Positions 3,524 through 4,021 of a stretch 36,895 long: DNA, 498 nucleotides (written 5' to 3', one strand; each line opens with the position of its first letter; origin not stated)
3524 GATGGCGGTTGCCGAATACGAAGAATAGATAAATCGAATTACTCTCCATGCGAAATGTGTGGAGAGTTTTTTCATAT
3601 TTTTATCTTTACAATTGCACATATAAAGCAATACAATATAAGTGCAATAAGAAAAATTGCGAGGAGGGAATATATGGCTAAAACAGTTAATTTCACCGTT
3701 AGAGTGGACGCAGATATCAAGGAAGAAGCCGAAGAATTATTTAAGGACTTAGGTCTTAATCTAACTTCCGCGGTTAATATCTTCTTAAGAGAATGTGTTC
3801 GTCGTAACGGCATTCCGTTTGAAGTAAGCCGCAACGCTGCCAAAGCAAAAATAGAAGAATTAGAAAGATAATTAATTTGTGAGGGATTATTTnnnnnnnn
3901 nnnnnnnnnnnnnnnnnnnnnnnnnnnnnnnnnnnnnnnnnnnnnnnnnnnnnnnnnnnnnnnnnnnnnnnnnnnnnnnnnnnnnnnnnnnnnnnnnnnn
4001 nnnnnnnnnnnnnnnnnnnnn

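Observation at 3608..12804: Six-gene RHH / kinase / vWA / PP2C / transglutaminase-like / helicase-nuclease operon: candidate composite defence (conflict) system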

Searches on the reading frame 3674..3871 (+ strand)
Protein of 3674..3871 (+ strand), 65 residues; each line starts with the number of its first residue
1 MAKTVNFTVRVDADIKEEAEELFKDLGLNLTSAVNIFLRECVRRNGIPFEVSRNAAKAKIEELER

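Call 5: search_protein_families(library=pfam, proteins=[window:3674-3871:+], max_evalue=0.01)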
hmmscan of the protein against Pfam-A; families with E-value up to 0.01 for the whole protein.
window:3674-3871:+ (65 aa): 1 family
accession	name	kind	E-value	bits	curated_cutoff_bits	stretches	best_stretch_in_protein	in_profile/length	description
PF04221.18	RelB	-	5.6e-07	29.8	22.4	1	8-53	5-50/82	RelB antitoxin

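Call 6: search_protein_families(library=padloc, proteins=[window:3674-3871:+], max_evalue=0.01)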
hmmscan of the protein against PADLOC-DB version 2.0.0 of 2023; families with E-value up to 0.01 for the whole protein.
window:3674-3871:+ (65 aa): 0 families

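Call 8: search_protein_families(library=ncbifam, proteins=[window:3674-3871:+], max_evalue=0.01)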
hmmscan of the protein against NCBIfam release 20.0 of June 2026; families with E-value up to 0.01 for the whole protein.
window:3674-3871:+ (65 aa): 3 families
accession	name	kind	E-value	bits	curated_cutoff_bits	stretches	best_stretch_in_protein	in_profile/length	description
TIGR02384.1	RelB_DinJ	subfamily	7.6e-17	61.3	45.65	1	1-57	1-56/85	type II toxin-antitoxin system RelB/DinJ family antitoxin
NF050811.1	RelB_ParD_antitoxin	subfamily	2.8e-11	43.4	60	1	9-59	1-51/83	type II toxin-antitoxin system RelB/ParD family antitoxin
NF008412.0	PRK11235.1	equivalog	0.00086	19.5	96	1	7-50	4-47/80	type II toxin-antitoxin system RelB/DinJ family antitoxin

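Call 75: search_protein_families(library=padloc, proteins=[window:3674-3871:+], max_evalue=10)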
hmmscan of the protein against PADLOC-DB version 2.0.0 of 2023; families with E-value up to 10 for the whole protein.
window:3674-3871:+ (65 aa): 0 families
